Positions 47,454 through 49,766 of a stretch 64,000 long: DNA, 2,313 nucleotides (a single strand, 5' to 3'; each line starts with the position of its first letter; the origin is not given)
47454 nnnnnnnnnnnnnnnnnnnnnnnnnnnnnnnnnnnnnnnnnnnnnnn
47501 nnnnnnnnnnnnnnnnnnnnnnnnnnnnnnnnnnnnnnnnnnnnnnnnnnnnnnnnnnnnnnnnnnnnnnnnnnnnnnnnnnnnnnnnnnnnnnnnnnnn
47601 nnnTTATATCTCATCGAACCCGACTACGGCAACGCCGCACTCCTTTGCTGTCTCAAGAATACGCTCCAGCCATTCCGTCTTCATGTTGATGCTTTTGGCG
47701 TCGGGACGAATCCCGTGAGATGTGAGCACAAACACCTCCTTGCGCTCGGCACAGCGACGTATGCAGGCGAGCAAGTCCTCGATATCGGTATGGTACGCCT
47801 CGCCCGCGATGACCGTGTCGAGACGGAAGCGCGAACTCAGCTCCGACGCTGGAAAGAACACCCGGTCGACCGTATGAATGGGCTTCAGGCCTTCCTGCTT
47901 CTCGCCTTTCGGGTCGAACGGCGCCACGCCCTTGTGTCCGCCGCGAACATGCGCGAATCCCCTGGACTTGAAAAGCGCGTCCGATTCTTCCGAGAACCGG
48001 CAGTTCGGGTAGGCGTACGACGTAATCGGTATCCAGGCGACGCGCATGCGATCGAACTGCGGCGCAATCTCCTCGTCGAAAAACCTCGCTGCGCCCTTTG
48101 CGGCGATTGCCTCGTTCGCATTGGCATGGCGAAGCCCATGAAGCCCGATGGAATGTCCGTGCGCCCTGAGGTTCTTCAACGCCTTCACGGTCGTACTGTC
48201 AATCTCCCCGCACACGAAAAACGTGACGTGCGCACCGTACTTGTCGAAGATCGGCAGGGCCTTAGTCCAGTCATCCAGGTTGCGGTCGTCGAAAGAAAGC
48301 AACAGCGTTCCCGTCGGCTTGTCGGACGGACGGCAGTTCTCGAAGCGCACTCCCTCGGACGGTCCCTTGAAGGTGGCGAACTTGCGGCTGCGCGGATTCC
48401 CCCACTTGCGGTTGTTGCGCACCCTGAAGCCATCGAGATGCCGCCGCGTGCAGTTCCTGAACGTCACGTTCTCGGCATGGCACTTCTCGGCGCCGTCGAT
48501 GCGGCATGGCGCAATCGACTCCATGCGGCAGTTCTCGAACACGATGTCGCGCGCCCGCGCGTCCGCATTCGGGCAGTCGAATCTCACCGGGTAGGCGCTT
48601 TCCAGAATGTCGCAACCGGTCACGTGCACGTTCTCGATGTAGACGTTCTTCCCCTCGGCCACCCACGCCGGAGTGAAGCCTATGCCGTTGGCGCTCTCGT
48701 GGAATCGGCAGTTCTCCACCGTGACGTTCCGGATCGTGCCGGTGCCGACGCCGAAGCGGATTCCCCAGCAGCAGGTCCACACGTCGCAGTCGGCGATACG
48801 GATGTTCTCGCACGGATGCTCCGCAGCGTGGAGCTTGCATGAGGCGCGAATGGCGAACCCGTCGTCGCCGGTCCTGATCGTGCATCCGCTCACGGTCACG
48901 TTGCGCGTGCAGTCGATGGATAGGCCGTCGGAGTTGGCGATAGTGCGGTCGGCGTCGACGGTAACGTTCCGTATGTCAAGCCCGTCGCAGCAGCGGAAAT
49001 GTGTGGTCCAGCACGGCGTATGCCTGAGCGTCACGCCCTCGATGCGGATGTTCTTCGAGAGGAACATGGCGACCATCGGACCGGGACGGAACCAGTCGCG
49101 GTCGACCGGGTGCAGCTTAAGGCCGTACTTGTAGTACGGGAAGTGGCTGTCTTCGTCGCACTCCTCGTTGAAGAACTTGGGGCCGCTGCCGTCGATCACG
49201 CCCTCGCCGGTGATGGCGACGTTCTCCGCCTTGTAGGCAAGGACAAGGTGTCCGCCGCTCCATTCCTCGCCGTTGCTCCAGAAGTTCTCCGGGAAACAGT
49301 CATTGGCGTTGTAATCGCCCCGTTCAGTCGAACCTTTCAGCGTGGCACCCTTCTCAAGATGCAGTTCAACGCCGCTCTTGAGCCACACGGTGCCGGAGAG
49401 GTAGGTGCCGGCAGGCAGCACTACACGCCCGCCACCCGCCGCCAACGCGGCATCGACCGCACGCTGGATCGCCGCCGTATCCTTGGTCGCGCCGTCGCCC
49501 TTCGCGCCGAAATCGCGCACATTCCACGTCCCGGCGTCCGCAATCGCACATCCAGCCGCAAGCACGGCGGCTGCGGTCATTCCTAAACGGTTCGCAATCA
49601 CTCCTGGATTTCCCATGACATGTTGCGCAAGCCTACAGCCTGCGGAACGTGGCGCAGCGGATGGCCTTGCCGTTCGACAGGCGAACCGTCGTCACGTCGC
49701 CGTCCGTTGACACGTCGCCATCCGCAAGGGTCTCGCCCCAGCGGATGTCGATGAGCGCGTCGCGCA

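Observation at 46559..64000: One long co-directional operon rich in secreted phosphoesterases and glycan-active enzymes with an RND efflux pair: a candidate locus for phosphodiester-containing glycans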

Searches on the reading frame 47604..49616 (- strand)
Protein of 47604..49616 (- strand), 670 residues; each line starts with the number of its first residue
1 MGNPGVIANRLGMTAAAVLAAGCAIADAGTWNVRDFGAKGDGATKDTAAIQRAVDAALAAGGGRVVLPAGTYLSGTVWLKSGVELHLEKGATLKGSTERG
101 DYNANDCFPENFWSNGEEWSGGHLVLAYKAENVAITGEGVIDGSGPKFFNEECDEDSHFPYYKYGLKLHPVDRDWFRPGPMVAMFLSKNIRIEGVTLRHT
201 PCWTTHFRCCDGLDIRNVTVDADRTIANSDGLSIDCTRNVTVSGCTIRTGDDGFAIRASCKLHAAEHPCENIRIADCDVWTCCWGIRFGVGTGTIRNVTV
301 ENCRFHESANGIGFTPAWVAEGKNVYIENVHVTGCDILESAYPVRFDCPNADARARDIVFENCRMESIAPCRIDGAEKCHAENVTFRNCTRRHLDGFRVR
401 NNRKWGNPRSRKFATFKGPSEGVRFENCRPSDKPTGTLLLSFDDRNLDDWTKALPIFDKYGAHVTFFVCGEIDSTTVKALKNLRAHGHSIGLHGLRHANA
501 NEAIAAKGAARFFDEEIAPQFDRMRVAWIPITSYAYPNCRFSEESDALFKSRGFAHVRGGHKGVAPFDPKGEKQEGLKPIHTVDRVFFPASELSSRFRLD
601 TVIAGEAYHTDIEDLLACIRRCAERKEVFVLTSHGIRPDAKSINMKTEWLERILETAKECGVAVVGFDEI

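Call 5: search_protein_families(library=pfam, proteins=[window:47604-49616:-], max_evalue=0.01)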
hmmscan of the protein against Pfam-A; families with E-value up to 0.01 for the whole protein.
window:47604-49616:- (670 aa): 6 families
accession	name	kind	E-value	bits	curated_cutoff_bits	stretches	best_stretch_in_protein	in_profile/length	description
PF00295.23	Glyco_hydro_28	-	2.1e-22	80.1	22.9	1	65-312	9-218/324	Glycosyl hydrolases family 28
PF12708.12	Pect-lyase_RHGA_epim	-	5.3e-18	66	27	1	32-120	3-86/213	Rhamnogalacturonase A/epimerase, pectate lyase-like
PF01522.26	Polysacc_deac_1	-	1.3e-12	48.2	23.1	1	433-510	4-72/124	Polysaccharide deacetylase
PF13229.12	Beta_helix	-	4.5e-08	33.3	25.9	2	209-335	30-137/158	Right handed beta helix region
PF10096.14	DUF2334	-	2.1e-05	24.6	26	1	473-558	52-144/203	Uncharacterized protein conserved in bacteria (DUF2334)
PF05048.19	NosD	-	0.0059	16.5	23.6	0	217-317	26-136/212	Periplasmic copper-binding protein (NosD)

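Call 7: find_encoding_contigs(protein=window:47604-49616:-, flank=10000, max_places=6)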
Protein window:47604-49616:- (670 aa): no gene with exactly this product is on record in the collection.

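Call 8: find_homologous_proteins(query=window:47604-49616:-)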
Query window:47604-49616:- (670 aa): 1238 proteins with E <= 0.001 among 8000 candidates; the best 120 are listed.
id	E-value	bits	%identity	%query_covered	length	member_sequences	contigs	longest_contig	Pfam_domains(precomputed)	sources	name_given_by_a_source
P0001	0.0e+0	1567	100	98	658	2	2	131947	PF10096.15,PF13229.13,PF12708.13,PF01522.27,PF00295.24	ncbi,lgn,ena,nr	ncbi:MAG: polysaccharide deacetylase family protein [Kiritimatiellae bacterium]|nr:polysaccharide de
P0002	0.0e+0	1489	94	96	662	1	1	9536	PF10096.15,PF13229.13,PF12708.13,PF01522.27,PF00295.24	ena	-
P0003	0.0e+0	1409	89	99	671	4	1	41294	PF10096.15,PF13229.13,PF12708.13,PF01522.27,PF00295.24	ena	-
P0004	0.0e+0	1409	89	99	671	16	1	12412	PF10096.15,PF13229.13,PF12708.13,PF01522.27,PF00295.24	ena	-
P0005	0.0e+0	1333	83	99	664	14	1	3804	PF13229.13,PF12708.13,PF01522.27,PF00295.24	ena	-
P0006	0.0e+0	1332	82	99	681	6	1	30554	PF10096.15,PF13229.13,PF12708.13,PF01522.27,PF00295.24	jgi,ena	-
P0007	0.0e+0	1328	83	98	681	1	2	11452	PF10096.15,PF13229.13,PF12708.13,PF01522.27,PF00295.24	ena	-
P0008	0.0e+0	1323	84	96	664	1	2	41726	PF10096.15,PF13229.13,PF12708.13,PF01522.27,PF00295.24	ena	-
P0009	0.0e+0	1322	83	98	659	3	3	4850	PF10096.15,PF13229.13,PF12708.13,PF01522.27,PF00295.24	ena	-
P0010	0.0e+0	1319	82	100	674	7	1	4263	PF10096.15,PF13229.13,PF12708.13,PF01522.27,PF00295.24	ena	-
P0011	0.0e+0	1308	82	98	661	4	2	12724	PF13229.13,PF12708.13,PF01522.27,PF00295.24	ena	-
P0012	0.0e+0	1306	83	96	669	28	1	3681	PF10096.15,PF13229.13,PF12708.13,PF01522.27,PF00295.24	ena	-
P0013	0.0e+0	1306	81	99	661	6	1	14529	PF13229.13,PF12708.13,PF01522.27,PF00295.24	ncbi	-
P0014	0.0e+0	1306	83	96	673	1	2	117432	PF10096.15,PF13229.13,PF12708.13,PF01522.27,PF00295.24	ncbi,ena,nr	ncbi:MAG: polysaccharide deacetylase family protein [Kiritimatiellae bacterium]|nr:polysaccharide de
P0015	0.0e+0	1281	89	90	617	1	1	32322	PF13229.13,PF12708.13,PF01522.27,PF00295.24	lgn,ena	-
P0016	0.0e+0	1276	80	98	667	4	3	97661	PF10096.15,PF13229.13,PF12708.13,PF01522.27,PF00295.24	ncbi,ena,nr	ncbi:MAG: polysaccharide deacetylase family protein [Kiritimatiellae bacterium]|nr:polysaccharide de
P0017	0.0e+0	1204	79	98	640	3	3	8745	PF13229.13,PF12708.13,PF01522.27,PF00295.24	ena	-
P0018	0.0e+0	1170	75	99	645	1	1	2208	PF13229.13,PF12708.13,PF01522.27,PF00295.24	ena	-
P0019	0.0e+0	1169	75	99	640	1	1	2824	PF10096.15,PF13229.13,PF12708.13,PF01522.27,PF00295.24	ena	-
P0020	0.0e+0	1154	76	96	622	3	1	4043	PF13229.13,PF12708.13,PF01522.27,PF00295.24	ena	-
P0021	0.0e+0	1127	73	99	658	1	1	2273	PF13229.13,PF12708.13,PF01522.27,PF00295.24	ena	-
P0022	0.0e+0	1124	72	99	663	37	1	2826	PF13229.13,PF12708.13,PF01522.27,PF00295.24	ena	-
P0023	0.0e+0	1120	72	99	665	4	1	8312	PF13229.13,PF12708.13,PF01522.27,PF00295.24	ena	-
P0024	0.0e+0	1118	72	99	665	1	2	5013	PF13229.13,PF12708.13,PF01522.27,PF00295.24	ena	-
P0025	0.0e+0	1114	72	96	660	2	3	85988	PF10096.15,PF13229.13,PF12708.13,PF01522.27,PF00295.24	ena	-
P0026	0.0e+0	1114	71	99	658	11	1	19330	PF13229.13,PF12708.13,PF01522.27,PF00295.24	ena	-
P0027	0.0e+0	1106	71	99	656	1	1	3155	PF13229.13,PF12708.13,PF01522.27,PF00295.24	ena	-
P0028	0.0e+0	1106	72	96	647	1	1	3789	PF13229.13,PF12708.13,PF01522.27,PF00295.24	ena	-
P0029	0.0e+0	1105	72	96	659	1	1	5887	PF13229.13,PF12708.13,PF01522.27,PF00295.24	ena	-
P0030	0.0e+0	1098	71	99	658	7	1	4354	PF13229.13,PF12708.13,PF01522.27,PF00295.24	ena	-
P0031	0.0e+0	1080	70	99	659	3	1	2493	PF13229.13,PF12708.13,PF01522.27,PF00295.24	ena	-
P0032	0.0e+0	1075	69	98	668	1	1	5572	PF13229.13,PF12708.13,PF01522.27,PF00295.24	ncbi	-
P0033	0.0e+0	1072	70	99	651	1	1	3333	PF13229.13,PF12708.13,PF01522.27,PF00295.24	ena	-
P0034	0.0e+0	1068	70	96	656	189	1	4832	PF13229.13,PF12708.13,PF01522.27,PF00295.24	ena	-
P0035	0.0e+0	1059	69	96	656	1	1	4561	PF13229.13,PF01522.27,PF00295.24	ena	-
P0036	0.0e+0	1054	67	98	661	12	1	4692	PF13229.13,PF12708.13,PF01522.27,PF00295.24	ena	-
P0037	0.0e+0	1053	68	98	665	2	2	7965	PF13229.13,PF12708.13,PF01522.27,PF00295.24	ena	-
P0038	0.0e+0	1051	68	98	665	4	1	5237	PF13229.13,PF12708.13,PF01522.27,PF00295.24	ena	-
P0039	0.0e+0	1050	83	77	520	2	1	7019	PF10096.15,PF13229.13,PF01522.27,PF00295.24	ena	-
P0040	0.0e+0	1046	67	99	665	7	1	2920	PF13229.13,PF12708.13,PF01522.27,PF00295.24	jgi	-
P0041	0.0e+0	1045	69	96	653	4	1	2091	PF13229.13,PF12708.13,PF01522.27,PF00295.24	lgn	-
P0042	0.0e+0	1039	66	98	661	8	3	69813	PF13229.13,PF12708.13,PF01522.27,PF00295.24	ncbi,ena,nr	ncbi:MAG: polysaccharide deacetylase family protein [Bacteroidales bacterium]|nr:polysaccharide deac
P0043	0.0e+0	1039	68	96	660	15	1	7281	PF13229.13,PF12708.13,PF01522.27,PF00295.24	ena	-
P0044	0.0e+0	1038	68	96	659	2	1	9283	PF10096.15,PF13229.13,PF12708.13,PF01522.27,PF00295.24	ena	-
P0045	0.0e+0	1037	68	95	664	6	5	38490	PF13229.13,PF12708.13,PF01522.27,PF00295.24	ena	-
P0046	0.0e+0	1037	67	95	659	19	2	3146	PF13229.13,PF12708.13,PF01522.27,PF00295.24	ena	-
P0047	0.0e+0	1030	68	96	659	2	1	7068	PF10096.15,PF13229.13,PF12708.13,PF01522.27,PF00295.24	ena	-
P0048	0.0e+0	1021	68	95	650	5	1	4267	PF13229.13,PF12708.13,PF01522.27,PF00295.24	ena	-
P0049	1.3e-292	991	67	91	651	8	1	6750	PF13229.13,PF01522.27,PF00295.24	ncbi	-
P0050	5.9e-292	989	65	97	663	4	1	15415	PF13229.13,PF12708.13,PF01522.27,PF00295.24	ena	-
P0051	1.1e-290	984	65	97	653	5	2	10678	PF13229.13,PF01522.27,PF00295.24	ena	-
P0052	1.1e-289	981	66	95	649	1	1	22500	PF13229.13,PF01522.27,PF00295.24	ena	-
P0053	5.2e-276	936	61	96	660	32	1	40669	PF13229.13,PF01522.27,PF00295.24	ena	-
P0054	2.5e-274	930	61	96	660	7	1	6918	PF13229.13,PF01522.27,PF00295.24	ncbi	-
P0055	2.9e-272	923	61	96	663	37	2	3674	PF13229.13,PF01522.27,PF00295.24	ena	-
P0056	6.6e-272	922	62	96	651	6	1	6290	PF13229.13,PF01522.27,PF00295.24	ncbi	-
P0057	3.5e-271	920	61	96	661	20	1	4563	PF13229.13,PF12708.13,PF01522.27,PF00295.24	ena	-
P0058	3.7e-271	920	64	91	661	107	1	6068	PF13229.13,PF01522.27,PF00295.24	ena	-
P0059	2.7e-270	917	60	96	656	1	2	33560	PF13229.13,PF01522.27,PF00295.24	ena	-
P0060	2.0e-269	914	63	91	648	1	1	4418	PF13229.13,PF12708.13,PF01522.27,PF00295.24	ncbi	-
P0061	1.1e-268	912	61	95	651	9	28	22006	PF13229.13,PF01522.27,PF00295.24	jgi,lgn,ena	jgi:peptidoglycan/xylan/chitin deacetylase (PgdA/CDA1 family)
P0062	4.5e-268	910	66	86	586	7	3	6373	PF13229.13,PF01522.27,PF00295.24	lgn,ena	-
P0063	4.5e-268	910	61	96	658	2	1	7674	PF13229.13,PF01522.27,PF00295.24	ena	-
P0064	8.6e-268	909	60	96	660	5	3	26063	PF13229.13,PF01522.27,PF00295.24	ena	-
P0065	1.1e-267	908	62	91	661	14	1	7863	PF13229.13,PF01522.27,PF00295.24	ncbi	-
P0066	2.8e-267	907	62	91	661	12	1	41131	PF13229.13,PF01522.27,PF00295.24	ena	-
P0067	3.5e-266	903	60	96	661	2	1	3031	PF13229.13,PF01522.27,PF00295.24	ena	-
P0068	1.1e-265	902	58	96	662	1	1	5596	PF13229.13,PF12708.13,PF01522.27,PF00295.24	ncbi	-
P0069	1.7e-265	901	60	96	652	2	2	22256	PF13229.13,PF12708.13,PF01522.27,PF00295.24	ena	-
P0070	4.5e-265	900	61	96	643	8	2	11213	PF13229.13,PF01522.27,PF00295.24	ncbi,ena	-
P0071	9.2e-265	899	60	96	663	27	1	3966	PF13229.13,PF01522.27,PF00295.24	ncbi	-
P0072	9.2e-265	899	61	91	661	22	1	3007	PF01522.27,PF00295.24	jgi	jgi:hypothetical protein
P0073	2.6e-264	897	59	95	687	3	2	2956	PF13229.13,PF12708.13,PF01522.27,PF00295.24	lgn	-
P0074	2.9e-264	897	61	96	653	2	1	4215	PF01522.27,PF00295.24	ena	-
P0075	4.6e-264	896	60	95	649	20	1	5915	PF13229.13,PF01522.27,PF00295.24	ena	-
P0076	1.7e-263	894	61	94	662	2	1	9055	PF01522.27,PF00295.24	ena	-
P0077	1.3e-262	892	59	96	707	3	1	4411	PF13229.13,PF12708.13,PF01522.27,PF00295.24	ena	-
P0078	1.5e-261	888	60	96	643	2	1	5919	PF13229.13,PF01522.27,PF00295.24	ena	-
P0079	2.2e-258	878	60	94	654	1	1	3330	PF13229.13,PF01522.27,PF00295.24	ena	-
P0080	5.3e-258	876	57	98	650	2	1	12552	PF13229.13,PF01522.27,PF00295.24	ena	-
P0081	1.5e-257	875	57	99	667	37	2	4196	PF13229.13,PF01522.27,PF00295.24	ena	-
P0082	3.0e-257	874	57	99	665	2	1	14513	PF13229.13,PF01522.27,PF00295.24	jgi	-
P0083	2.0e-256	871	58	99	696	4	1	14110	PF01522.27,PF00295.24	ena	-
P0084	1.2e-254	865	58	98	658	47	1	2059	PF13229.13,PF12708.13,PF01522.27,PF00295.24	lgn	-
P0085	7.5e-254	863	59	91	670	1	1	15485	PF13229.13,PF01522.27,PF00295.24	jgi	-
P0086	1.4e-253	862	59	94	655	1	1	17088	PF10096.15,PF13229.13,PF01522.27,PF00295.24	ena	-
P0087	1.2e-251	855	58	98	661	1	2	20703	PF01522.27,PF00295.24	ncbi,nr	ncbi:MAG: glycosyl hydrolase family 28 protein [Kiritimatiellae bacterium]|nr:glycosyl hydrolase fam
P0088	2.3e-251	854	58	96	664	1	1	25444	PF01522.27,PF00295.24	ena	-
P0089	3.1e-251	854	57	96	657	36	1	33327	PF12708.13,PF01522.27,PF00295.24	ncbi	-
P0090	2.2e-249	848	59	93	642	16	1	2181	PF13229.13,PF12708.13,PF01522.27,PF00295.24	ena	-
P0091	5.9e-249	846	59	93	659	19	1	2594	PF01522.27,PF00295.24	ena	-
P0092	1.0e-248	846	59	93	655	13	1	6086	PF13229.13,PF01522.27,PF00295.24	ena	-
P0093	9.0e-247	839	59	94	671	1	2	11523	PF13229.13,PF01522.27,PF00295.24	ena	-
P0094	5.9e-246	836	56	94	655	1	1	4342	PF13229.13,PF01522.27,PF00295.24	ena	-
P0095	6.8e-246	836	58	93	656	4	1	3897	PF13229.13,PF01522.27,PF00295.24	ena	-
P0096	1.4e-245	835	59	96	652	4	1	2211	PF10096.15,PF01522.27,PF00295.24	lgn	-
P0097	1.5e-245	835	58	94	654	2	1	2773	PF10096.15,PF13229.13,PF01522.27,PF00295.24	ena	-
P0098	2.2e-245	835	56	96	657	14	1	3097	PF12708.13,PF01522.27,PF00295.24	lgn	-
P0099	2.2e-245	835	57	93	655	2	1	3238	PF13229.13,PF01522.27,PF00295.24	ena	-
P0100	7.9e-242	823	55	99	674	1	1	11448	PF12708.13,PF01522.27,PF00295.24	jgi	-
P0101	4.6e-241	820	57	94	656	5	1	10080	PF13229.13,PF01522.27,PF00295.24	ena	-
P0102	2.2e-240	818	56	96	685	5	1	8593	PF13229.13,PF12708.13,PF01522.27,PF00295.24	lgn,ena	-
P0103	3.6e-240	817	57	93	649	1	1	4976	PF13229.13,PF01522.27,PF00295.24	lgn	-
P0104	7.1e-240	816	57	94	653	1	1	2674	PF13229.13,PF01522.27,PF00295.24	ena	-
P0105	1.2e-239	816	74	69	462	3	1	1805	PF10096.15,PF01522.27,PF00295.24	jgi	jgi:hypothetical protein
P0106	4.8e-238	810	57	94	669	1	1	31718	PF13229.13,PF01522.27,PF00295.24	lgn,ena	-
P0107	1.3e-237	809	56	94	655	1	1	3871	PF13229.13,PF01522.27,PF00295.24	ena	-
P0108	1.8e-237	808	58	94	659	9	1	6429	PF13229.13,PF01522.27,PF00295.24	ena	-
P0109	5.8e-236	803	56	94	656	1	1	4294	PF13229.13,PF01522.27,PF00295.24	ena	-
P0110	1.7e-235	802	57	94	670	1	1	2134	PF13229.13,PF01522.27,PF00295.24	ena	-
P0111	2.3e-235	801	55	94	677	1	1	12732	PF13229.13,PF01522.27,PF00295.24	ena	-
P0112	5.3e-235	800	54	94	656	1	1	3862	PF13229.13,PF01522.27,PF00295.24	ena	-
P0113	8.5e-235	800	56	91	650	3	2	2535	PF13229.13,PF01522.27,PF00295.24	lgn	-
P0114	1.0e-234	799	55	98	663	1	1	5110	PF13229.13,PF01522.27,PF00295.24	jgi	-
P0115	1.3e-234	799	58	91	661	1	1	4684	PF13229.13,PF01522.27,PF00295.24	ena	-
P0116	4.4e-234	797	57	94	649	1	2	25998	PF13229.13,PF01522.27,PF00295.24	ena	-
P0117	4.8e-234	797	56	91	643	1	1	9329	PF13229.13,PF01522.27,PF00295.24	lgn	-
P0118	1.4e-233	796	55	99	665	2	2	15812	PF13229.13,PF01522.27,PF00295.24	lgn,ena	-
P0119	8.2e-233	793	54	91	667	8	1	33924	PF13229.13,PF01522.27,PF00295.24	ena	-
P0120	1.7e-231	789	57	94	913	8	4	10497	PF13229.13,PF01522.27,PF00149.34,PF00295.24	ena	-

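Call 9: find_encoding_contigs(protein=P0001, flank=10000, max_places=2)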
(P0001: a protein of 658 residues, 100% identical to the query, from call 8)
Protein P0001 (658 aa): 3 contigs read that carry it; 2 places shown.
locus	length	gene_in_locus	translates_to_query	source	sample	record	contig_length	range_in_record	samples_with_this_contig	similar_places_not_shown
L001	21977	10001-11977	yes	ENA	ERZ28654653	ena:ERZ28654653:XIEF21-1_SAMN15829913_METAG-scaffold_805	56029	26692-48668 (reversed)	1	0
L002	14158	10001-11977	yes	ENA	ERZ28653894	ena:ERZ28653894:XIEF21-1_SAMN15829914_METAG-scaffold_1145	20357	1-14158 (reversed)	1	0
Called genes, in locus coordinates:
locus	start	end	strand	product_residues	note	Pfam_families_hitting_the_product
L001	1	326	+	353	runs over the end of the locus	-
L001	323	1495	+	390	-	PF25917:BSH_RND, PF25967:RND-MFP_C (weak), PF25989:YknX_C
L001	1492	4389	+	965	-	PF00873:ACR_tran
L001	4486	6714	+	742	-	-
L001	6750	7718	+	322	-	-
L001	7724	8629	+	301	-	-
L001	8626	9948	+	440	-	-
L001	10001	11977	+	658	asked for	PF12708:Pect-lyase_RHGA_epim, PF00295:Glyco_hydro_28, PF13229:Beta_helix (faint), PF01522:Polysacc_deac_1, PF10096:DUF2334 (weak)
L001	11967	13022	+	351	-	-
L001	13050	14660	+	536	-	PF02463:SMC_N (faint), PF13476:AAA_23 (faint), PF00005:ABC_tran, PF01926:MMR_HSR1 (faint), PF13304:AAA_21 (faint), PF12848:ABC_tran_Xtn, PF00005:ABC_tran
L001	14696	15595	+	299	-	PF01261:AP_endonuc_2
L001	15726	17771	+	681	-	PF03663:Glyco_hydro_76 (weak)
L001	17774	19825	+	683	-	PF07944:Beta-AFase-like_GH127_cat (faint)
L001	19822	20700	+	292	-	PF00753:Lactamase_B, PF23023:Anti-Pycsar_Apyc1 (weak)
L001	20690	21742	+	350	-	PF06545:AllG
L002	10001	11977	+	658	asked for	PF12708:Pect-lyase_RHGA_epim, PF00295:Glyco_hydro_28, PF13229:Beta_helix (faint), PF01522:Polysacc_deac_1, PF10096:DUF2334 (weak)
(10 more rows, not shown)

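Call 10: find_encoding_contigs(protein=P0014, flank=10000, max_places=2)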
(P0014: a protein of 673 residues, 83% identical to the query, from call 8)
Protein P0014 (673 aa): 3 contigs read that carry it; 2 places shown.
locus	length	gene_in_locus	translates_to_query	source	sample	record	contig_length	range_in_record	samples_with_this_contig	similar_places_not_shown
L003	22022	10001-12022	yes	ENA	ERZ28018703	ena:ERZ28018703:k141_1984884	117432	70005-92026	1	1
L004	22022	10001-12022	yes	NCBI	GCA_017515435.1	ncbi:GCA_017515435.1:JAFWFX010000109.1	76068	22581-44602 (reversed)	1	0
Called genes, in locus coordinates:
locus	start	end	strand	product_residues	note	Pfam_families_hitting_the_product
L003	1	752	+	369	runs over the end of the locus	PF00149:Metallophos (weak)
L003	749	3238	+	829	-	PF13385:Laminin_G_3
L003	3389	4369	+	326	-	-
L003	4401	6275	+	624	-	PF07940:Hepar_II_III_C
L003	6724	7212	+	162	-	PF00885:DMRL_synthase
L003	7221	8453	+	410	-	PF00365:PFK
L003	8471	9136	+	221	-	-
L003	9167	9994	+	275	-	PF02401:LYTB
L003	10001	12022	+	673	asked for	PF12708:Pect-lyase_RHGA_epim, PF00295:Glyco_hydro_28, PF13229:Beta_helix (faint), PF01522:Polysacc_deac_1, PF10096:DUF2334 (faint)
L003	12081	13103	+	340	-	-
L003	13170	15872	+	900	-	-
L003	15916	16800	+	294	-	PF00135:COesterase, PF20434:BD-FAE, PF07859:Abhydrolase_3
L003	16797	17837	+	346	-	PF00149:Metallophos (weak)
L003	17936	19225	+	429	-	-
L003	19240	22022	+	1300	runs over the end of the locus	PF00128:Alpha-amylase (weak), PF12439:GDE_N, PF06202:GDE_C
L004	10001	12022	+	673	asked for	PF12708:Pect-lyase_RHGA_epim, PF00295:Glyco_hydro_28, PF13229:Beta_helix (faint), PF01522:Polysacc_deac_1, PF10096:DUF2334 (faint)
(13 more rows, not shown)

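Call 11: find_encoding_contigs(protein=P0016, flank=10000, max_places=1)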
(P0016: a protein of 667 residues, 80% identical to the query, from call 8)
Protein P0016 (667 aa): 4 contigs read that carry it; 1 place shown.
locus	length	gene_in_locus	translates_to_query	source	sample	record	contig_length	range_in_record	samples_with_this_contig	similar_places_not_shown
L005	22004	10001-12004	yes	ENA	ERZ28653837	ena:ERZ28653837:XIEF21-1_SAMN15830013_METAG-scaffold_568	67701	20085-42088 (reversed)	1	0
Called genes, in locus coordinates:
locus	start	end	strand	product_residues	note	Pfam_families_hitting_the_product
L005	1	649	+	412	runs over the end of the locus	PF03781:FGE-sulfatase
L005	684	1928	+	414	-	PF03781:FGE-sulfatase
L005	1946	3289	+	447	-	PF03781:FGE-sulfatase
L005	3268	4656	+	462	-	-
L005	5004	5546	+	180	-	-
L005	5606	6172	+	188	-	PF04542:Sigma70_r2, PF08281:Sigma70_r4_2, PF04545:Sigma70_r4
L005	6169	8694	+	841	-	-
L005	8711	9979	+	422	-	-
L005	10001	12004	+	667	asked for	PF12708:Pect-lyase_RHGA_epim, PF00295:Glyco_hydro_28, PF13229:Beta_helix (weak), PF01522:Polysacc_deac_1, PF10096:DUF2334 (weak)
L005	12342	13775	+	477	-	PF01637:ATPase_2, PF13191:AAA_16 (faint), PF13401:AAA_22 (faint)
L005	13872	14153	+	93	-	PF00106:adh_short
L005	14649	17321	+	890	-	-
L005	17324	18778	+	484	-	-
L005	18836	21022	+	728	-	-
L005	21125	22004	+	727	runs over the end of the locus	-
